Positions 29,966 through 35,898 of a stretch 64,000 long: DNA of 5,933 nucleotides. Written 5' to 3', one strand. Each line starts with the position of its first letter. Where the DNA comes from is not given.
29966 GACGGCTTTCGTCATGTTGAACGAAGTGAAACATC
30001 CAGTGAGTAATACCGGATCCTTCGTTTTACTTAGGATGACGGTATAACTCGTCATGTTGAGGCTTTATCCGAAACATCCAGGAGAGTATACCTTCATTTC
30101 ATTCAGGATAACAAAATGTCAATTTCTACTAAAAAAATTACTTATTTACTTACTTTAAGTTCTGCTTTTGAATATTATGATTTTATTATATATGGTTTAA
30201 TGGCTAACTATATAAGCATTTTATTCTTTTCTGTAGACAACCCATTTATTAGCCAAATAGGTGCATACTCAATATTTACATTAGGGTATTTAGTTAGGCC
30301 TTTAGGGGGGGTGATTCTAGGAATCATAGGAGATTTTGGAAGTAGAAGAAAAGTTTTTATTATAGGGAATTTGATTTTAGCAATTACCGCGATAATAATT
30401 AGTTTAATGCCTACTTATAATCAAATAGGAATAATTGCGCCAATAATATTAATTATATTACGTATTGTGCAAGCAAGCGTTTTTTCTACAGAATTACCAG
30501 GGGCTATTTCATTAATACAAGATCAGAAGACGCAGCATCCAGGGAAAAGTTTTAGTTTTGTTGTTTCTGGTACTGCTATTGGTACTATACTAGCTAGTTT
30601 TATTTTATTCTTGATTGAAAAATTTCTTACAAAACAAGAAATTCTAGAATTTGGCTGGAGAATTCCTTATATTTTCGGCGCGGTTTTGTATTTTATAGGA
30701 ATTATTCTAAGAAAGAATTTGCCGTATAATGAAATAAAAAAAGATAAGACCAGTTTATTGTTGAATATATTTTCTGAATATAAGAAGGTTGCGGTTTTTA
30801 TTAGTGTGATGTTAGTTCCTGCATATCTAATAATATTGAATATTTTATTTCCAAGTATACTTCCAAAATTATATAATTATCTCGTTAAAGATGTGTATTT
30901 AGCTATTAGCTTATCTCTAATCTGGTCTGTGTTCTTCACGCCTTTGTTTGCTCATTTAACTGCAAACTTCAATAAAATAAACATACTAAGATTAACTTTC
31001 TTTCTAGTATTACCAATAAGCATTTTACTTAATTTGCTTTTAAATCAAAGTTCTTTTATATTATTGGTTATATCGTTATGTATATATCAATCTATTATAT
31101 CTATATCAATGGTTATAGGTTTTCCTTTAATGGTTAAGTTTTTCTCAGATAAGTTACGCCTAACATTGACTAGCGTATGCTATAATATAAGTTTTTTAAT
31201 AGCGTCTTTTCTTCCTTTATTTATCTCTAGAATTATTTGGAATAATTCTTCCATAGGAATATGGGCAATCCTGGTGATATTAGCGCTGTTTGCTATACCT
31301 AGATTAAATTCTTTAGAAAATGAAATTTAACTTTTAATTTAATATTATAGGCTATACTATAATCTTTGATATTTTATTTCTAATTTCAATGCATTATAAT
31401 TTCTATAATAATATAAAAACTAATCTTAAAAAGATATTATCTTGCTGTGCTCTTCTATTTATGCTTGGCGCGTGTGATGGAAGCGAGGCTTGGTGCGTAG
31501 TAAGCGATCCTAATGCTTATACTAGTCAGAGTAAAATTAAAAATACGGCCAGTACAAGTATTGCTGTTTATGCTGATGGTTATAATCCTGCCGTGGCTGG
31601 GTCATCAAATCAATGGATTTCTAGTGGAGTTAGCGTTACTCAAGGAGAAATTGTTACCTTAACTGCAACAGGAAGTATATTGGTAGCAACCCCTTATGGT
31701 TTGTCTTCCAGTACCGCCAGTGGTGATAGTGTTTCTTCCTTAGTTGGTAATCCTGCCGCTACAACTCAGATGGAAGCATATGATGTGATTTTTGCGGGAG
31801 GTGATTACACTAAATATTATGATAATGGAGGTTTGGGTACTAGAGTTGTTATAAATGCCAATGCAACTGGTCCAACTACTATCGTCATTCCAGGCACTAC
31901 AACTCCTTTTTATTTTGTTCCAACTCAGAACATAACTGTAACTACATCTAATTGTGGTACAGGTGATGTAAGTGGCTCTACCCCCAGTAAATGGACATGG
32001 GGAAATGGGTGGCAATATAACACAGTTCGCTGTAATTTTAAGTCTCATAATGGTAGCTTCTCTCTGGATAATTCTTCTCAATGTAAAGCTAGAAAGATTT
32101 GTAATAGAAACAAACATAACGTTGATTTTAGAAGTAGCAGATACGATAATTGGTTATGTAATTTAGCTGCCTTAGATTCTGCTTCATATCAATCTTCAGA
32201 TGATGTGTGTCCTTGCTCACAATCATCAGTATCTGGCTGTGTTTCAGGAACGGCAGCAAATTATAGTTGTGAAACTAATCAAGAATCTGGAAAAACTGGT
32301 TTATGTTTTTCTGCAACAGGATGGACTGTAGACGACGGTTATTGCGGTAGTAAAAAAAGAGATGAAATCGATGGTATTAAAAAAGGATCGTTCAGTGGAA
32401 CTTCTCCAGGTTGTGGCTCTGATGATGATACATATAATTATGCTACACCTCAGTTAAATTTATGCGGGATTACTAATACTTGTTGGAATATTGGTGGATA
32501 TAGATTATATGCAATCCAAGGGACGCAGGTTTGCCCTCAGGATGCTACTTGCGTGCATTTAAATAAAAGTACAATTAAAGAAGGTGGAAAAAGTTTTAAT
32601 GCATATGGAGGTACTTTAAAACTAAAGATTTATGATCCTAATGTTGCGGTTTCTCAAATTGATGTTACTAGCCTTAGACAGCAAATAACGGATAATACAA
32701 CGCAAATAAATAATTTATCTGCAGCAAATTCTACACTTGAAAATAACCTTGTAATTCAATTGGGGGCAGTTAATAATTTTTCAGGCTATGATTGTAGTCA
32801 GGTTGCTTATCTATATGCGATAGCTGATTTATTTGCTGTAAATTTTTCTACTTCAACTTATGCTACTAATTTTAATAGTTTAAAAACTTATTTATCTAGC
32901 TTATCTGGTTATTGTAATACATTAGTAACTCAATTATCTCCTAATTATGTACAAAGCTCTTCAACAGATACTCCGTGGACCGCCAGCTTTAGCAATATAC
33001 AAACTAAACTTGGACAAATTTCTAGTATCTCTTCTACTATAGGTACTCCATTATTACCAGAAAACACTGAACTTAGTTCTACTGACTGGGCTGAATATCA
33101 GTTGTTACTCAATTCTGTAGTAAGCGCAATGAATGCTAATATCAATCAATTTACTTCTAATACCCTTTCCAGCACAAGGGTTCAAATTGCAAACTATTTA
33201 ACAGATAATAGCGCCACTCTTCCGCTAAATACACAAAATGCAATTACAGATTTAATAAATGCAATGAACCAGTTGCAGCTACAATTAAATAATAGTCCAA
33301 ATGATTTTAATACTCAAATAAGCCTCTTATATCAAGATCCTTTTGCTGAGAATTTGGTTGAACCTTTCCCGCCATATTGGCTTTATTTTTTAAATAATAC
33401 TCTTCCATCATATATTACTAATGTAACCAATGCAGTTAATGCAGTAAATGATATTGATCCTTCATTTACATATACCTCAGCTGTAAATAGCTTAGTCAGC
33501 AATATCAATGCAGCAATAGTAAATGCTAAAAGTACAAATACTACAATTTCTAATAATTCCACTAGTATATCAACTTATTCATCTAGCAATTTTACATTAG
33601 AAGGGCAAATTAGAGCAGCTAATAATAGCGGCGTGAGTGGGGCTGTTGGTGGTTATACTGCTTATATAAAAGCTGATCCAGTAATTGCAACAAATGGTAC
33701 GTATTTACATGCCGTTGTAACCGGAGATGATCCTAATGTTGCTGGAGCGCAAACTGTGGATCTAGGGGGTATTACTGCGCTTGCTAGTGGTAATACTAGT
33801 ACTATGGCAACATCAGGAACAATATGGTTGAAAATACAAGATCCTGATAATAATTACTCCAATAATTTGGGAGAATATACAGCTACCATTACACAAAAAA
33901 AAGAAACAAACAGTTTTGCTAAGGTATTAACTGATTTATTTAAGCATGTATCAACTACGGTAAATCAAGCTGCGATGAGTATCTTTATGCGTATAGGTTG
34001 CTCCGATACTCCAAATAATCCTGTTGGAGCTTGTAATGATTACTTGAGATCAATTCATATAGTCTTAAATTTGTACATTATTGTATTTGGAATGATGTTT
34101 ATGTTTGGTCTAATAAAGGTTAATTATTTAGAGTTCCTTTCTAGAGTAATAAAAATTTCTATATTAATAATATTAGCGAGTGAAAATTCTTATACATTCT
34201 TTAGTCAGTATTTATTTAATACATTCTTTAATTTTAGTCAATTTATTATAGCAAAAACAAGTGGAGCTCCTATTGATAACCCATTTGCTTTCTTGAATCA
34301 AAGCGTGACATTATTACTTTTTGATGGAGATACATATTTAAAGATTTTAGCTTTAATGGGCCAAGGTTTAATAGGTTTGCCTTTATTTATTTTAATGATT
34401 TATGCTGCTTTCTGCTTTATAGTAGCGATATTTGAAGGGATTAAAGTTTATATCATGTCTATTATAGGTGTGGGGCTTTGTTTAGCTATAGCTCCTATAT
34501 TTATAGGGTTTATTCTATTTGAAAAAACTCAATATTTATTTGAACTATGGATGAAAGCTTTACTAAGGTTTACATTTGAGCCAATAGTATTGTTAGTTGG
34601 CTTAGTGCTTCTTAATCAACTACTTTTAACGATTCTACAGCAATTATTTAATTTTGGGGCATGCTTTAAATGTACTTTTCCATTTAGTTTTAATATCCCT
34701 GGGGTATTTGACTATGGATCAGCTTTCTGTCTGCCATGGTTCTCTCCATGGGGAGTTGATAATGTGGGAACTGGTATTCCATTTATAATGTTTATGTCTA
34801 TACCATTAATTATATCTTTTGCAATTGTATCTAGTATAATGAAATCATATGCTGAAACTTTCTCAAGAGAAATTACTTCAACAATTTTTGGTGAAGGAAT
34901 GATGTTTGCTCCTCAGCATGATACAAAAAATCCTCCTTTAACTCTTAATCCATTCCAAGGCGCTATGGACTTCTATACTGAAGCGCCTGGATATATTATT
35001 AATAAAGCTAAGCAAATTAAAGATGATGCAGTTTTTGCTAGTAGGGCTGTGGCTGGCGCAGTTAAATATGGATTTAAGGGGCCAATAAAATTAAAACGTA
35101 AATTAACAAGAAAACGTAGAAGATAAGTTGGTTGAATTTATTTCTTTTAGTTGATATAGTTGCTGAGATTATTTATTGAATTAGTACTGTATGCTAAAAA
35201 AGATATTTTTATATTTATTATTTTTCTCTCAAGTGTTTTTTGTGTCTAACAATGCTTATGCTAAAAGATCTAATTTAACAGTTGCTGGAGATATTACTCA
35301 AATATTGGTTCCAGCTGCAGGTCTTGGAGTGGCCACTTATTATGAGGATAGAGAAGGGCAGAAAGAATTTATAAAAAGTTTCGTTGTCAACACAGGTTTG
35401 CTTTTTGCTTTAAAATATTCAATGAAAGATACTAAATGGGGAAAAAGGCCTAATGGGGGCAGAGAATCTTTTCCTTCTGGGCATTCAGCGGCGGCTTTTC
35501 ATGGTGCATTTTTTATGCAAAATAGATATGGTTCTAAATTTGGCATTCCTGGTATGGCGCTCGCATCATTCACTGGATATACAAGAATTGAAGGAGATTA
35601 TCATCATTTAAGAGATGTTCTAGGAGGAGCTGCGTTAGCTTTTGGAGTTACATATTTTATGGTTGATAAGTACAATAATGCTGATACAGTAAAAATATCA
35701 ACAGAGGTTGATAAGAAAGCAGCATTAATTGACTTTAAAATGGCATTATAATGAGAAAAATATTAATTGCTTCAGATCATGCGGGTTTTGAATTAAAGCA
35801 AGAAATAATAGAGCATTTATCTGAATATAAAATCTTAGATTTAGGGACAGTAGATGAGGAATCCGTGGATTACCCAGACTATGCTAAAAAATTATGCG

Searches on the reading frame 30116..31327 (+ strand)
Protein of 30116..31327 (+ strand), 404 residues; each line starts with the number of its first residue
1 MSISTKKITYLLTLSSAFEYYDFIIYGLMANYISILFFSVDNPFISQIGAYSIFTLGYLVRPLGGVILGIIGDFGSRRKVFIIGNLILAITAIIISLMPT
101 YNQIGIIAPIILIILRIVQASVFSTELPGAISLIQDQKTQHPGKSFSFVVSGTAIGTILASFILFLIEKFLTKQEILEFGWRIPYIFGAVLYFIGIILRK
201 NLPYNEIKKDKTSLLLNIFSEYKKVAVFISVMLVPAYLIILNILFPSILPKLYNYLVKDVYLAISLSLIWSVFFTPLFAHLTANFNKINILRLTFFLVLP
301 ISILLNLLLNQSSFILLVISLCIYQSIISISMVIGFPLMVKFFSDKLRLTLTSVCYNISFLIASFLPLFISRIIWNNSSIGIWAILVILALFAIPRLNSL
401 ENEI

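Call 82: search_protein_families(library=pfam, proteins=[window:30116-31327:+], max_evalue=0.001)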
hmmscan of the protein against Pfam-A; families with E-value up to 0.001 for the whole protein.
window:30116-31327:+ (404 aa): 2 families
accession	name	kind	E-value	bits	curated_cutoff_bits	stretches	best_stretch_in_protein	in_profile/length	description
PF07690.21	MFS_1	-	1.1e-17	64.4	33.4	1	46-345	30-321/347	Major Facilitator Superfamily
PF00083.30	Sugar_tr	-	3.2e-06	26.7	22.3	1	13-202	6-191/452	Sugar (and other) transporter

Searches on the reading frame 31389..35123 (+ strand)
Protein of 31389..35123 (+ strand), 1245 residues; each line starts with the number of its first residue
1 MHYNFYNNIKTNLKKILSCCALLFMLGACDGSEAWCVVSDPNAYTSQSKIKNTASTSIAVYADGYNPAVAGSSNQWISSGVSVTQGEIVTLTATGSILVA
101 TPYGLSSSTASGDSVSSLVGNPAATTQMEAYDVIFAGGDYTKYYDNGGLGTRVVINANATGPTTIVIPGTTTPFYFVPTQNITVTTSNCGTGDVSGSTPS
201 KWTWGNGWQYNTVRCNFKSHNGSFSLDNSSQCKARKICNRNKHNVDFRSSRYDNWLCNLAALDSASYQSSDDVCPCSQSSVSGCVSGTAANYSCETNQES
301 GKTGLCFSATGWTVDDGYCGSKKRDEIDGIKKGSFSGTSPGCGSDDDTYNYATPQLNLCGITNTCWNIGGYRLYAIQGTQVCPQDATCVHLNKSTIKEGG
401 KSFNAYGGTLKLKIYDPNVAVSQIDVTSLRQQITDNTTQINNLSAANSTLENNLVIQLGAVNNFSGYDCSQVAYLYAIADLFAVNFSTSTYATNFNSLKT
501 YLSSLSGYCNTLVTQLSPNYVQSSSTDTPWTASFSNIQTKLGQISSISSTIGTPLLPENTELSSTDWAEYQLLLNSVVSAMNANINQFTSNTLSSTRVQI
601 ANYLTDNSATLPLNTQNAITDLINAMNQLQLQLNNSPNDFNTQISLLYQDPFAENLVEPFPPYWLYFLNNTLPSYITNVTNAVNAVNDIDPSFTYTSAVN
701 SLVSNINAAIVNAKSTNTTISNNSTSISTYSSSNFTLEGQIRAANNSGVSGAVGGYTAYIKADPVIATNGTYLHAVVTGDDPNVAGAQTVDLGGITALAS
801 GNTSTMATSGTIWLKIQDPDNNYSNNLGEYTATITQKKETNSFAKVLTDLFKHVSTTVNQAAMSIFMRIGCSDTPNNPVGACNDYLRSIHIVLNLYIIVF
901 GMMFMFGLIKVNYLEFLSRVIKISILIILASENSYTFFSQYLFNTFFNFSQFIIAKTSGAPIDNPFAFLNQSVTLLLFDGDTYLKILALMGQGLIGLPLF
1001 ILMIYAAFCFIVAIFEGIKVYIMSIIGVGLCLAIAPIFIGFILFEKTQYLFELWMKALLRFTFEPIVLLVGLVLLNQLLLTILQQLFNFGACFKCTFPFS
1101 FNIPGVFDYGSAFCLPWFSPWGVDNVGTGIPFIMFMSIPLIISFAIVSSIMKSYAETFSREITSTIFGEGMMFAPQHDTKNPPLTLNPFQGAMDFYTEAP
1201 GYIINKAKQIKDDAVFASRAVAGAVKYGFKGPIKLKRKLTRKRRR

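Call 14: search_protein_families(library=ncbifam, proteins=[window:31389-35123:+], max_evalue=0.00001)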
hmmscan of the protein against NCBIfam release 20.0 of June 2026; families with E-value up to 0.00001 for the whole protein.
window:31389-35123:+ (1245 aa): 0 families

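Call 23: search_protein_families(library=pfam, proteins=[window:31389-35123:+], max_evalue=0.001)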
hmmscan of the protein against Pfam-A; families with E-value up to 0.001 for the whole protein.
window:31389-35123:+ (1245 aa): 1 family
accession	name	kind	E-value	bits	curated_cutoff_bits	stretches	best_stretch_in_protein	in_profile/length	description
PF04610.19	TrbL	-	1.3e-12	48.4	25.9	1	895-1086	3-187/215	TrbL/VirB6 plasmid conjugal transfer protein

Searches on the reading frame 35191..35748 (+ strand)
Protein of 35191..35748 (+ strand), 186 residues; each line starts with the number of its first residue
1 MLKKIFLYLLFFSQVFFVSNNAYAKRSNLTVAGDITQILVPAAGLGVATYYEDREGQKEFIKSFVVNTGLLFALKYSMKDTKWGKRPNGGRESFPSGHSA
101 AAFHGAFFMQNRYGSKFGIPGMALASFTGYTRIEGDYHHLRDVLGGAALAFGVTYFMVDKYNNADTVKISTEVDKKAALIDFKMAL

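Call 82: search_protein_families(library=pfam, proteins=[window:35191-35748:+], max_evalue=0.001)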
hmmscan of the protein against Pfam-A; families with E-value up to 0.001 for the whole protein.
window:35191-35748:+ (186 aa): 1 family
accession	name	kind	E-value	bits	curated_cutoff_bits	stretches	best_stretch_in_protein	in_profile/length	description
PF01569.27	PAP2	-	8.4e-13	48.6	27.2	1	82-161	47-125/130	PAP2 superfamily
